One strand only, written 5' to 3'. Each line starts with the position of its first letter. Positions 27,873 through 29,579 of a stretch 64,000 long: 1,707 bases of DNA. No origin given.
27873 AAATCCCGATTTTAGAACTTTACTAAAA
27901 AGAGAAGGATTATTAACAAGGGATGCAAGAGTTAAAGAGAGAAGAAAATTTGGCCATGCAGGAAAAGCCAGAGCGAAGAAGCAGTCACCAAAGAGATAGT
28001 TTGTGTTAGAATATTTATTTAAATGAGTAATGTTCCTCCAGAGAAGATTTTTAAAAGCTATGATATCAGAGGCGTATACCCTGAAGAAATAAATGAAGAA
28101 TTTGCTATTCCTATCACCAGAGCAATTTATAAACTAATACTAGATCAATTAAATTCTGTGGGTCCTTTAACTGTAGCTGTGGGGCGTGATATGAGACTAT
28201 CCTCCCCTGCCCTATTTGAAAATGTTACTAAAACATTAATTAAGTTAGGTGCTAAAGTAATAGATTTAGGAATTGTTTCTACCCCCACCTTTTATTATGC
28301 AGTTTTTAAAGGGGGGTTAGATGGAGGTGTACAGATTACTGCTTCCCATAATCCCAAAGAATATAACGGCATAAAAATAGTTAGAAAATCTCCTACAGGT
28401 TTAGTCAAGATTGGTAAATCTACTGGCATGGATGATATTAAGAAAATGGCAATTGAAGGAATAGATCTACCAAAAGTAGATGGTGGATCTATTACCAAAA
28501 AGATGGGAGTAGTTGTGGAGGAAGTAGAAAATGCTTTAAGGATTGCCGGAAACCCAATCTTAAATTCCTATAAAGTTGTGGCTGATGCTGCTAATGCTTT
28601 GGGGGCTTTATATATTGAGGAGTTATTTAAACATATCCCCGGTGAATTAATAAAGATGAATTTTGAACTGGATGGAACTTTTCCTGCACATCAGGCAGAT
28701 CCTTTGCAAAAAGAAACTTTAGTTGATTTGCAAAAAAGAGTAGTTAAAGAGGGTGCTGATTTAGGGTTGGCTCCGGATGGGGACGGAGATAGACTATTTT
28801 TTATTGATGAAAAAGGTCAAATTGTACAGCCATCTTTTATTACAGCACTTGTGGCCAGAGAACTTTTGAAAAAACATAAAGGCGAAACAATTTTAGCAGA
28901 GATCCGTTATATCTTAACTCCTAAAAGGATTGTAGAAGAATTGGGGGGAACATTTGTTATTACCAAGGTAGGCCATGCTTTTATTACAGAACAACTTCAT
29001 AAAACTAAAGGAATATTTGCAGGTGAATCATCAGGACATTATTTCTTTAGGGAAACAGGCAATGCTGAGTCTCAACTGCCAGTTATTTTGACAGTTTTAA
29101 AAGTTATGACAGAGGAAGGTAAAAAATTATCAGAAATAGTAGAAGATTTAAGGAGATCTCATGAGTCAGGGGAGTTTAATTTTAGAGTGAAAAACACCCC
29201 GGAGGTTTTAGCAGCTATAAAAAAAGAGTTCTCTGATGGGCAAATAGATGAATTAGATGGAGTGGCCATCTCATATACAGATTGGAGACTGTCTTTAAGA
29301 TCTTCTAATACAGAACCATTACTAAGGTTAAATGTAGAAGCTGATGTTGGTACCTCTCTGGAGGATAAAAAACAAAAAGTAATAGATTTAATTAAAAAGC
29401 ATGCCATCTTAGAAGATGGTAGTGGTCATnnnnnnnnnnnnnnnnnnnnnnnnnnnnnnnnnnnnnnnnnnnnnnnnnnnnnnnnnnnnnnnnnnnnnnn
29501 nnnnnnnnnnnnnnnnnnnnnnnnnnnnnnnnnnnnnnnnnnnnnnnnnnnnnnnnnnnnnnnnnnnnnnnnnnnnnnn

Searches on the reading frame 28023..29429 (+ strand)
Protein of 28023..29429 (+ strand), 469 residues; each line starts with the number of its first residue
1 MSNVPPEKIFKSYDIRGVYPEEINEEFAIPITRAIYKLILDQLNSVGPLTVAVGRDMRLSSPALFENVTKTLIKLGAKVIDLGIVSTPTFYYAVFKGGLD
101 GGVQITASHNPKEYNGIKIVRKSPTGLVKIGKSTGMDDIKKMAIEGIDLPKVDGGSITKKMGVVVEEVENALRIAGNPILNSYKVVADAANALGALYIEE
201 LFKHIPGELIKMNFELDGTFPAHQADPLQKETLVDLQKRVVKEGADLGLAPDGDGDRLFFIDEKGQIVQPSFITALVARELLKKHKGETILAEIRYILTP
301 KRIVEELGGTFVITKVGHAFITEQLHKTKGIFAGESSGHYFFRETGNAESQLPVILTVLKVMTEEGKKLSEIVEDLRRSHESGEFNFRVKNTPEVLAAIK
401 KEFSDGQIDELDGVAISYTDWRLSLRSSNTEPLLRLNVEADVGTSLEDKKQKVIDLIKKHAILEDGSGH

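Call 81: search_protein_families(library=pfam, proteins=[window:28023-29429:+], max_evalue=0.001)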
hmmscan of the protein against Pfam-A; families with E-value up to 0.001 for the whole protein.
window:28023-29429:+ (469 aa): 4 families
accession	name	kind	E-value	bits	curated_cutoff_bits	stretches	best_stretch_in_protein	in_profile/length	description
PF02878.22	PGM_PMM_I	-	5.7e-32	110.7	22.5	1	8-123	2-115/138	Phosphoglucomutase/phosphomannomutase, alpha/beta/alpha domain I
PF02879.22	PGM_PMM_II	-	1.1e-19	71.3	29.3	1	181-265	18-103/103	Phosphoglucomutase/phosphomannomutase, alpha/beta/alpha domain II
PF02880.22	PGM_PMM_III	-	1.4e-18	67.5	20.7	1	272-376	4-111/115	Phosphoglucomutase/phosphomannomutase, alpha/beta/alpha domain III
PF00408.26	PGM_PMM_IV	-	1.5e-08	35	23.1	1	384-449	1-61/68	Phosphoglucomutase/phosphomannomutase, C-terminal domain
